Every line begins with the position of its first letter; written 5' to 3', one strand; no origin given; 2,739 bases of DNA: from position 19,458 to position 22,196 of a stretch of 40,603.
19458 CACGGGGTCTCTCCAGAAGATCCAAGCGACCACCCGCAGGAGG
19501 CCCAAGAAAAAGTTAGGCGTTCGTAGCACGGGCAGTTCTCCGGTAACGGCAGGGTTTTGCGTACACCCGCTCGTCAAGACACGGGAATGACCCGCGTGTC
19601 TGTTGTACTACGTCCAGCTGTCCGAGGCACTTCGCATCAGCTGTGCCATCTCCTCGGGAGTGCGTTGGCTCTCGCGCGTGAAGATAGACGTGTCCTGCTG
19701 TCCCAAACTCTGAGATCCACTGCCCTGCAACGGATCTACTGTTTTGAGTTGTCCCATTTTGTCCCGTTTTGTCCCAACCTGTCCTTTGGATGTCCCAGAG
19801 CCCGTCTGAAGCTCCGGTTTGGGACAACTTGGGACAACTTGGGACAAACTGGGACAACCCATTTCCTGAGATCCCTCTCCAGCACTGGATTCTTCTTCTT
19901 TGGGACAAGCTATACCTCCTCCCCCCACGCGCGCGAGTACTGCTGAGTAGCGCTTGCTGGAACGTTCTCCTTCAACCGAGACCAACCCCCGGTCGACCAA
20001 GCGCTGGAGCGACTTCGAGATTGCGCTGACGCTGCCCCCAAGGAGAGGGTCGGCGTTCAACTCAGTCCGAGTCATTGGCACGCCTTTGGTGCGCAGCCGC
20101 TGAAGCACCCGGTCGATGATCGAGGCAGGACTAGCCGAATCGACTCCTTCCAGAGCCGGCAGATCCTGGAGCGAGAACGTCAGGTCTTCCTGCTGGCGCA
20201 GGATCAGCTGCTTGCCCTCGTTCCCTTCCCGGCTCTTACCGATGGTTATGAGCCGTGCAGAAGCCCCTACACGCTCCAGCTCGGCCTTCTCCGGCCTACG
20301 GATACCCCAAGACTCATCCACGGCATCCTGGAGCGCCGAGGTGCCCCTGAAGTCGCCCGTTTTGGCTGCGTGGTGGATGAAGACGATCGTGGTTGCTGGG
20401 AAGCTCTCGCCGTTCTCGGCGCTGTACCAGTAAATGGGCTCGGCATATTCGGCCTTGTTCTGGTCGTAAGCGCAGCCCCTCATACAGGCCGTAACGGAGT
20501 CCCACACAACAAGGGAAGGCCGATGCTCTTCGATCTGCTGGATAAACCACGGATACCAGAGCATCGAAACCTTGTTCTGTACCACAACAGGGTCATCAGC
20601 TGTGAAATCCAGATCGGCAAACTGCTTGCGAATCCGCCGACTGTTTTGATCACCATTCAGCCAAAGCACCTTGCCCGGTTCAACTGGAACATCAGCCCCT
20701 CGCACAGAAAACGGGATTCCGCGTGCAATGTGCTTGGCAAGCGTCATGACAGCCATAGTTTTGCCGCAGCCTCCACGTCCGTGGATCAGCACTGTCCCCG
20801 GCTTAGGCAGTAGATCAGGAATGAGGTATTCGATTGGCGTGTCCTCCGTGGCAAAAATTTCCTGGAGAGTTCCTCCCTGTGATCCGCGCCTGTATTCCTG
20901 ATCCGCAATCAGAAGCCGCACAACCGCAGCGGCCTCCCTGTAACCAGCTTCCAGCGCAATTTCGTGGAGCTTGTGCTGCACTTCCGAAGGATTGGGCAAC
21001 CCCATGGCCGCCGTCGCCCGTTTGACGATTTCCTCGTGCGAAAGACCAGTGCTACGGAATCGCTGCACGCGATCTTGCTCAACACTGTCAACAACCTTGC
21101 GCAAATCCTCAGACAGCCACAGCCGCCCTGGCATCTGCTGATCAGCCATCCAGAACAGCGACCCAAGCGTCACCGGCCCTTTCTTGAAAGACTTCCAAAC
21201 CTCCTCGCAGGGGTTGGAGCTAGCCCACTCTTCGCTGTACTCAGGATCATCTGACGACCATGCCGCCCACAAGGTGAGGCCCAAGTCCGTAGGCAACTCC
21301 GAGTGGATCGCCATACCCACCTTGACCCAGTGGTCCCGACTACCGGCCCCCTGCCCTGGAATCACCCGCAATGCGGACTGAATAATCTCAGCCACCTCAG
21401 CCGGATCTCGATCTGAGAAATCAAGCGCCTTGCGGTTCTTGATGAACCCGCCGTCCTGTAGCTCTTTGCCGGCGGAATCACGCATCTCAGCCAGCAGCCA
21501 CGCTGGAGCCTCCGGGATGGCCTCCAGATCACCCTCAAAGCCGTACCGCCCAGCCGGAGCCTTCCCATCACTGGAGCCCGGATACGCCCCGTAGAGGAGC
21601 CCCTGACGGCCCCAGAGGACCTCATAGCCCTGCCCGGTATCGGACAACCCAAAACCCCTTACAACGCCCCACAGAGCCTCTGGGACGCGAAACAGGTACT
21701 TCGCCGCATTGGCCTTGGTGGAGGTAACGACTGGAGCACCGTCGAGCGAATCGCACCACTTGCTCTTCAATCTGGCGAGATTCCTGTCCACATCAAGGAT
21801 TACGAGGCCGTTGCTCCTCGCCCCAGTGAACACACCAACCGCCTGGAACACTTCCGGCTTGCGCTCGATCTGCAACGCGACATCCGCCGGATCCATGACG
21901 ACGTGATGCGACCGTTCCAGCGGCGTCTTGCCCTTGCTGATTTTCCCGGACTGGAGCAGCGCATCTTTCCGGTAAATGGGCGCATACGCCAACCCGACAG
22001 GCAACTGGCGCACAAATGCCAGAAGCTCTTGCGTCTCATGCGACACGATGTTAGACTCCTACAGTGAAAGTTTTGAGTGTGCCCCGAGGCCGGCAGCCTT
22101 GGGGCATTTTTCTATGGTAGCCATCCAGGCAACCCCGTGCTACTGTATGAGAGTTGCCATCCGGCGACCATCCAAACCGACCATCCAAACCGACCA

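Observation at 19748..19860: Helically phased inverted array of 5+4 GGGACAA boxes inside the primase/helicase coding sequence: candidate replication origin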

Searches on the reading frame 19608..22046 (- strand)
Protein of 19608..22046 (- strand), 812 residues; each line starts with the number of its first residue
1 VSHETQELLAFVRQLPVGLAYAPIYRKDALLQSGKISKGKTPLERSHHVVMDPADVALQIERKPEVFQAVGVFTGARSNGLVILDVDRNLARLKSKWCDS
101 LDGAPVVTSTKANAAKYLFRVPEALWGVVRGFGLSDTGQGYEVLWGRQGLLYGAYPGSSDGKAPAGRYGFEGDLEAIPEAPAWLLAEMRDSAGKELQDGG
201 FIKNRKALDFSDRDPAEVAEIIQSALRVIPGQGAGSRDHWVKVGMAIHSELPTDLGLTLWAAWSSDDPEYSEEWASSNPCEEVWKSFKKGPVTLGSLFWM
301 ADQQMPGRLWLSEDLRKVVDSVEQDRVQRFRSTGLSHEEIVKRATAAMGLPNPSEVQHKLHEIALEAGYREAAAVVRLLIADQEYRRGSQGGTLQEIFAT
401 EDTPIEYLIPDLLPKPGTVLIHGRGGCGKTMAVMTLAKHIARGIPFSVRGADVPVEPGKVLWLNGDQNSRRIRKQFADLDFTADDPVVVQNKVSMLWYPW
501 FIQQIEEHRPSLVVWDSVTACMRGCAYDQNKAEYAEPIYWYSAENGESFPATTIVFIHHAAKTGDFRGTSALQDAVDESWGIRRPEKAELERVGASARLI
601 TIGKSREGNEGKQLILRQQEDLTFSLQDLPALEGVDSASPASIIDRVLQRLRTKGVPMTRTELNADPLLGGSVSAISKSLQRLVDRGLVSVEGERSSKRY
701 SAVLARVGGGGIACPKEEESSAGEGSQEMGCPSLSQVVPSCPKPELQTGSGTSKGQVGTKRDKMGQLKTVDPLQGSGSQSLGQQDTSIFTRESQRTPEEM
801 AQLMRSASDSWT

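Call 8: search_protein_families(library=pfam, proteins=[window:19608-22046:-], max_evalue=0.01)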
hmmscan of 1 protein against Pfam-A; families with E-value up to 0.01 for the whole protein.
window:19608-22046:- (812 aa): 4 families
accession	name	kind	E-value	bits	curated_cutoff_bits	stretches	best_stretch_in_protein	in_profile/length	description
PF13481.12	AAA_25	-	7.6e-22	78.3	27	1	399-565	16-195/195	AAA domain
PF08707.16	PriCT_2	-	4.8e-17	62.5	22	1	222-301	1-77/77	Primase C terminal 2 (PriCT-2)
PF01978.25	TrmB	-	0.0024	18.1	25.6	0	674-703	37-65/68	Sugar-specific transcriptional regulator TrmB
PF13191.12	AAA_16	-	0.009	17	32.6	0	415-443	23-51/167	AAA ATPase domain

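Call 9: search_protein_families(library=phrogs, proteins=[window:19608-22046:-], max_evalue=0.001)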
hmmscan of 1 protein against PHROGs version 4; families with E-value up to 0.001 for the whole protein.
window:19608-22046:- (812 aa): 8 families
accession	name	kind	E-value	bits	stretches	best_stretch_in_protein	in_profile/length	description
phrog_906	-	DNA, RNA and nucleotide metabolism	4.6e-19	69.7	1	396-619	506-738/872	DNA polymerase/primase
phrog_2597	-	DNA, RNA and nucleotide metabolism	1.1e-08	35.1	1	236-304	20-84/747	DNA primase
phrog_2850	-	unknown function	1.2e-08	35.3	1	400-589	142-338/465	-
phrog_3123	-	unknown function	1.4e-06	28.1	0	395-466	320-388/583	-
phrog_239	-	DNA, RNA and nucleotide metabolism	1.1e-05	25.6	0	552-610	509-579/801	DNA primase/helicase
phrog_6357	-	unknown function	2e-05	25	0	405-472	20-76/321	-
phrog_15962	-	DNA, RNA and nucleotide metabolism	0.0002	20.7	1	218-303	242-335/835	DNA primase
phrog_6891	-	other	0.00078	20.1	0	416-446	42-69/310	ATPase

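Call 13: find_homologous_proteins(query=window:19608-22046:-, max_evalue=0.00001)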
Query window:19608-22046:- (812 aa): 1158 proteins with E <= 0.00001 among 8000 candidates; the best 120 are listed.
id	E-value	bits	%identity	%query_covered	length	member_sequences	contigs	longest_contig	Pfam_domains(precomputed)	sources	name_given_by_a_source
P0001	0.0e+0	1833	99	100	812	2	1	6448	PF08707.17,PF13481.13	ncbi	-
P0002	0.0e+0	1831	99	100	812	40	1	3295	PF08707.17,PF13481.13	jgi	jgi:hypothetical protein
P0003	0.0e+0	1821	98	100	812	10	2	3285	PF08707.17,PF13481.13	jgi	jgi:hypothetical protein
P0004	0.0e+0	1753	94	100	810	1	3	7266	PF08707.17,PF13481.13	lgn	-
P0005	0.0e+0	1642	88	99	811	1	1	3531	PF08707.17,PF13481.13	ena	-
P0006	0.0e+0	1627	87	100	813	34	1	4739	PF08707.17,PF13481.13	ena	-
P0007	0.0e+0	1602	86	100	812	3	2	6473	PF08707.17,PF13481.13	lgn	-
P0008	0.0e+0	1585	86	99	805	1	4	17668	PF08707.17,PF13481.13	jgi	jgi:hypothetical protein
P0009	0.0e+0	1583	84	100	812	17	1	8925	PF08707.17,PF13481.13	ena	-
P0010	0.0e+0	1580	84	100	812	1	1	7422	PF08707.17,PF13481.13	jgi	-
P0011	0.0e+0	1575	84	100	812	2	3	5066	PF08707.17,PF13481.13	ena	-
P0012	0.0e+0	1574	84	100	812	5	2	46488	PF08707.17,PF13481.13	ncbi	-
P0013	0.0e+0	1566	84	100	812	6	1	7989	PF08707.17,PF13481.13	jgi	-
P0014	0.0e+0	1553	83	100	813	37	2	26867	PF08707.17,PF09250.17,PF13481.13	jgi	jgi:hypothetical protein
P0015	0.0e+0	1547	83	100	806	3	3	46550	PF08707.17,PF13481.13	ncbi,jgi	jgi:hypothetical protein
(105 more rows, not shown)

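Call 14: find_related_loci(query=window:19608-22046:-, collection=viral_contigs, flank=3000)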
Query window:19608-22046:- (812 aa) in viral_contigs; peptide patterns used: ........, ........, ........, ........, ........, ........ (x = any residue, [..] = any of these).
256 stretches matched a pattern; 255 encode a relative of the query (tblastn E <= 1e-3); the best 80 are kept; 80 distinct loci.
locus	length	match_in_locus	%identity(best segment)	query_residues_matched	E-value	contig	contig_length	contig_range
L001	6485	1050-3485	99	1-812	0e+0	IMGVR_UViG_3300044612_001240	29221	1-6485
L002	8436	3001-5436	99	1-812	0e+0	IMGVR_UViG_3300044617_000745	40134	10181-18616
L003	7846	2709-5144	99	1-812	0e+0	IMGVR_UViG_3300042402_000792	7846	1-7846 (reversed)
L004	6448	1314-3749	99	1-812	0e+0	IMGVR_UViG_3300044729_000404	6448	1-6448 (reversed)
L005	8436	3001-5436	99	1-812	0e+0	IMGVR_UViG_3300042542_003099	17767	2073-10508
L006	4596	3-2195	99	82-812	0e+0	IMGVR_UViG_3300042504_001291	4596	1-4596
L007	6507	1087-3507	87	4-811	0e+0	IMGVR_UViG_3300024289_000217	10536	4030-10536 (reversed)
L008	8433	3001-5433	86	1-811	0e+0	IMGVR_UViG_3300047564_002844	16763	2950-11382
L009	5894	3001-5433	86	1-811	0e+0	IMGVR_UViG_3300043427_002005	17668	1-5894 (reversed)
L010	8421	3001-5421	85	1-811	0e+0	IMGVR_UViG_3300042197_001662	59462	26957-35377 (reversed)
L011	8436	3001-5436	83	1-811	0e+0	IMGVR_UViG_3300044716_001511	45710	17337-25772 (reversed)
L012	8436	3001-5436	83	1-811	0e+0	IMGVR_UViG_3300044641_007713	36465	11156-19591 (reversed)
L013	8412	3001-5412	88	4-807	0e+0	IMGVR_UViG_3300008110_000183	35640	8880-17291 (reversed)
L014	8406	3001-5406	83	4-811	0e+0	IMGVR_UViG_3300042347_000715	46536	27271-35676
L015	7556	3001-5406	83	4-811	0e+0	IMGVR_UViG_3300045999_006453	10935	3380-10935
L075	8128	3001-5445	61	7-811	0e+0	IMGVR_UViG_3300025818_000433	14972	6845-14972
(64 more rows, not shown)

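Call 19: search_dna_similar(query=window:19608-22046:-, collection=phages, mode=protein, max_rows=25)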
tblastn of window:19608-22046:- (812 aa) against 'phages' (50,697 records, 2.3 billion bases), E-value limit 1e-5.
Records with a match: 5; places in all: 5; records where one place covers at least 80% of the query: 0.
Best place of each record, by identity: <60% 5.
By first word of the organism name: Synechococcus 2; Pseudanabaena 2; Salmonella 1.
By host as written in the record: Synechococcus sp. CB0101 2; Homo sapiens 1; Pseudanabaena sp. 1; Pseudanabaena sp. KCZY-C8 1.
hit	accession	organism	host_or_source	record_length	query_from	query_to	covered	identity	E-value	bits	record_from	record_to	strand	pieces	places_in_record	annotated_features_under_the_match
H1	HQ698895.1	Synechococcus phage S-CBS4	Synechococcus sp. CB0101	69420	322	618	37%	24.4%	3e-8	64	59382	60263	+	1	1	RecA-family ATPase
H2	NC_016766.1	Synechococcus phage S-CBS4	Synechococcus sp. CB0101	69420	322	618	37%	24.4%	3e-8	64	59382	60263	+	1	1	RecA-family ATPase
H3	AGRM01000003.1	Salmonella enterica subsp. houtenae str. ATCC BAA-1581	Homo sapiens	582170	377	584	26%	25.4%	7e-6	56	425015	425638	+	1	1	hypothetical protein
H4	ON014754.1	Pseudanabaena phage Pam2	Pseudanabaena sp.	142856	393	568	22%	26.0%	3e-8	64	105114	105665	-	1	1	AAA family ATPase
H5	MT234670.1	Pseudanabaena phage PA-SR01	Pseudanabaena sp. KCZY-C8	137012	393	564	21%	24.7%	4e-7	60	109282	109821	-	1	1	hypothetical protein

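Call 26: search_solved_structures(query=A1, max_evalue=0.1)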
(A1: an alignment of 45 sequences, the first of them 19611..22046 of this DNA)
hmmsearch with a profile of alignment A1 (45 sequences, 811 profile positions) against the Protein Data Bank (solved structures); distinct sequences matched with E-value up to 0.1: 1.
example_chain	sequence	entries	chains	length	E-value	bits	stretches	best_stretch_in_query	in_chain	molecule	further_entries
1g8y_A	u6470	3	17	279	0.0099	17.2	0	394-476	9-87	REGULATORY PROTEIN REPA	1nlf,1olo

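Call 33: find_related_loci(query=L075:3001-5445:+, collection=viral_contigs, flank=1500)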
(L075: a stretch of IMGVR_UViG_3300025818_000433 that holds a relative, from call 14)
Query L075:3001-5445:+ (815 aa) in viral_contigs; peptide patterns used: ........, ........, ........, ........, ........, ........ (x = any residue, [..] = any of these).
297 stretches matched a pattern; 292 encode a relative of the query (tblastn E <= 1e-3); the best 80 are kept; 80 distinct loci.
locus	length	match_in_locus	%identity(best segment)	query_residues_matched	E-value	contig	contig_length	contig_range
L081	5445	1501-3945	100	1-815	0e+0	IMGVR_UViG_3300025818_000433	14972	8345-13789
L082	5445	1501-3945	100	1-815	0e+0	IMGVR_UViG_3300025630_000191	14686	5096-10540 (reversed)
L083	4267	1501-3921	81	1-815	0e+0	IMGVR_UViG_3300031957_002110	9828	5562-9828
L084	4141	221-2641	81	1-815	0e+0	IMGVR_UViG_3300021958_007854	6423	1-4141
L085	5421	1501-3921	80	1-815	0e+0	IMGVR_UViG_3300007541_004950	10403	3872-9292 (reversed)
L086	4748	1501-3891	79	1-815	0e+0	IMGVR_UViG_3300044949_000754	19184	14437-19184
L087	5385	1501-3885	80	1-815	0e+0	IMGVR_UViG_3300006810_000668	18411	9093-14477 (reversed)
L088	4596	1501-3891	79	1-815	0e+0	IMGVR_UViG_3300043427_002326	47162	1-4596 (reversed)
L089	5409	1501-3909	79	1-815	0e+0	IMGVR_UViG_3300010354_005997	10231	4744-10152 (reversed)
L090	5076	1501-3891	79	1-815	0e+0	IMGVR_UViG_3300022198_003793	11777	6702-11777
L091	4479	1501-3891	79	1-815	0e+0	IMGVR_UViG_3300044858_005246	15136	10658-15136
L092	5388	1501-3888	79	1-815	0e+0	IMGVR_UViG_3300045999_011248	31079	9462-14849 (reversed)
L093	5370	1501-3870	79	1-815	0e+0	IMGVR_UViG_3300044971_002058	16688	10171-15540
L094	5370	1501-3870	79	1-815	0e+0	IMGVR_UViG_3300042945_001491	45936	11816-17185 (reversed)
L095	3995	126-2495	79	1-815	0e+0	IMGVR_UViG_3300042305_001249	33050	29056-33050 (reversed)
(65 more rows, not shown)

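Call 34: predict_structure(alignment_id=A1)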
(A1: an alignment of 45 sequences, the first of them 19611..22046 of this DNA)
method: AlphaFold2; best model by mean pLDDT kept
length: 812 residues; sequences in the alignment: 45
mean_pLDDT: 67.8   pTM: 0.39
mean pLDDT of the five models: 67.8, 62.7, 62.3, 61.8, 61.7
residues with pLDDT >= 90: 33; 70-90: 455; 50-70: 158; < 50: 166
segments of 3 or more residues with pLDDT < 50: 133-146, 193-206, 233-235, 325-333, 389-392, 400-410, 520-530, 633-641, 706-794
pLDDT, mean of each block of 10 residues (from residue 1): 87 89 88 82 77 91 89 79 70 68 80 77 70 42 51 79 77 86 73 39 47 83 84 58 85 89 75 74 76 76 75 80 49 72 84 72 81 74 65 54 41 61 73 82 77 78 76 80 85 63 79 71 38 62 65 75 57 76 80 76 76 78 72 40 77 82 73 76 83 76 50 26 27 28 27 27 29 26 31 60 84 61
secondary structure, 60 per line:
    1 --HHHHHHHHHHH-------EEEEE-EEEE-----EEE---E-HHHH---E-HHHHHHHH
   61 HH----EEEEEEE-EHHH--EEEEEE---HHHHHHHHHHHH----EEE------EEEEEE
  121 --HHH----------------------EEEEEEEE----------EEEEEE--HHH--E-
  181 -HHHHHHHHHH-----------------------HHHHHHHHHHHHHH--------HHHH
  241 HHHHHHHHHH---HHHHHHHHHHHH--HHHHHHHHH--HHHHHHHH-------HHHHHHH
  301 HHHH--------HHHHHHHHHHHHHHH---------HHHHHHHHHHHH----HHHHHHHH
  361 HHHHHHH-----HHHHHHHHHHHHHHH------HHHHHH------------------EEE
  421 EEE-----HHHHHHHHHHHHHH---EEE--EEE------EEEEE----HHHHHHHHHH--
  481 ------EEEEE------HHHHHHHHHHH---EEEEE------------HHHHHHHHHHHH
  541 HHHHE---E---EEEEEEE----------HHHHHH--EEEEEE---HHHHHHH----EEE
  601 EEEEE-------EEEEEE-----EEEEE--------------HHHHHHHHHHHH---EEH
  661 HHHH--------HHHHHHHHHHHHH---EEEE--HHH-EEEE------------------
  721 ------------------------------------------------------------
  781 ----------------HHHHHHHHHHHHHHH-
elements in order (helices of 4 or more, strands of 3 or more residues): H3-13 E21-25 E27-30 E36-38 H44-47 H53-62 E67-73 E81-86 H90-101 E106-108 E115-120 E148-155 E166-171 H182-191 H215-228 H237-250 H254-265 H268-276 H279-286 H294-304 H313-327 H337-348 H353-367 H373-387 H394-399 E418-423 H429-442 E446-448 E451-453 E460-464 H469-478 E487-491 H498-508 E512-516 H529-544 E553-559 H570-575 E578-583 H587-593 E598-605 E613-618 E624-628 H643-654 H660-664 H673-685 E689-692 E699-702 H797-811

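Call 37: fold_search(model_id=the predicted structure, library=pdb)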
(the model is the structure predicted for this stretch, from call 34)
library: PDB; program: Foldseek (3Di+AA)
matches with E <= 10: 1655; with E <= 0.001: 390
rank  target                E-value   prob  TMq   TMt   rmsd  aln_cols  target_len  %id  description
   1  1nlf_A                7.1e-12  1.00  0.23  0.64   5.5       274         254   17  Crystal Structure of DNA Helicase RepA in complex with sulfate at 1.95 A resolution (released 2003-04-29)
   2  1olo_A                6.2e-11  1.00  0.23  0.64   5.3       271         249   18  Hexameric Replicative DNA Helicase RepA from Plasmid RSF1010 - Cubic Crystal Structure (released 2003-09-19)
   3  8rxc_A                3.5e-10  1.00  0.20  0.39   5.8       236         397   16  RadA helicase from Streptococcus pneumoniae coordinating dsDNA (released 2024-10-30)
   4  1olo_B                4.3e-10  1.00  0.23  0.63   5.4       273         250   17  Hexameric Replicative DNA Helicase RepA from Plasmid RSF1010 - Cubic Crystal Structure (released 2003-09-19)
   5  1g8y_A                6.4e-10  1.00  0.23  0.67   4.7       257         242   18  CRYSTAL STRUCTURE OF THE HEXAMERIC REPLICATIVE HELICASE REPA OF PLASMID RSF1010 (released 2001-02-14)
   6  4esv_F                7.1e-10  1.00  0.22  0.38  14.7       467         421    9  A New Twist on the Translocation Mechanism of Helicases from the Structure of DnaB with its Substrates (released 2012-10-24)
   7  4esv_B                9.9e-10  1.00  0.23  0.39  14.1       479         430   12  A New Twist on the Translocation Mechanism of Helicases from the Structure of DnaB with its Substrates (released 2012-10-24)
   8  9njk_C                1.0e-09  1.00  0.22  0.51   9.2       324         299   16  The Cryo-EM structure of the yeast Rad51-ssDNA nucleoprotein filament ADP bound state (released 2025-03-19)
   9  9oa1_B                1.0e-09  1.00  0.21  0.35  21.3       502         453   13  Ecoli DnaB helicase and Phage Lambda loader P with ADP-Mg in a 6:5 stoichiometry ratio. (released 2025-07-16)
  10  9svy_D                1.5e-09  1.00  0.22  0.46  10.6       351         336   13  XRCC3-RAD51C-RAD51D-XRCC2 (XRCC3 complex) capping a RAD51 filament on partially duplex DNA (released 2025-11-12)
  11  4esv_I                1.5e-09  1.00  0.21  0.38  24.7       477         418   10  A New Twist on the Translocation Mechanism of Helicases from the Structure of DnaB with its Substrates (released 2012-10-24)
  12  2q6t_A                1.9e-09  1.00  0.21  0.37  19.3       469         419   13  Crystal structure of the Thermus aquaticus DnaB monomer (released 2007-07-24)
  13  9omy_G                2.2e-09  1.00  0.23  0.48  10.0       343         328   13  Cryo-EM structure of an octameric RAD51-XRCC3-RAD51C (RAD51-X3C) complex (released 2026-04-01)
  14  8rxc_F                2.3e-09  1.00  0.21  0.41   6.0       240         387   17  RadA helicase from Streptococcus pneumoniae coordinating dsDNA (released 2024-10-30)
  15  5lkm_A                2.3e-09  1.00  0.20  0.39   8.0       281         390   17  RadA bound to dTDP (released 2017-06-07)
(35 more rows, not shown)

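Call 49: find_related_loci(query=A1, collection=genome_contigs, flank=3000)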
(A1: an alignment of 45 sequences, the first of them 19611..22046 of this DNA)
Query A1 (812 aa) in genome_contigs; peptide patterns used: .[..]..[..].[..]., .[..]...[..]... (x = any residue, [..] = any of these).
174 stretches matched a pattern; 1 encode a relative of the query (tblastn E <= 1e-3); 1 distinct loci.
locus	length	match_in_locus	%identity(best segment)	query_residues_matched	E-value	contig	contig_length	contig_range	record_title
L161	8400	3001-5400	60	4-811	0e+0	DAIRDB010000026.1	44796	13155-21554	MAG TPA_asm: Gammaproteobacteria bacterium isolate CTOTU6221 NODE_200_length_44796_cov_11.310319, whole genome shotgun s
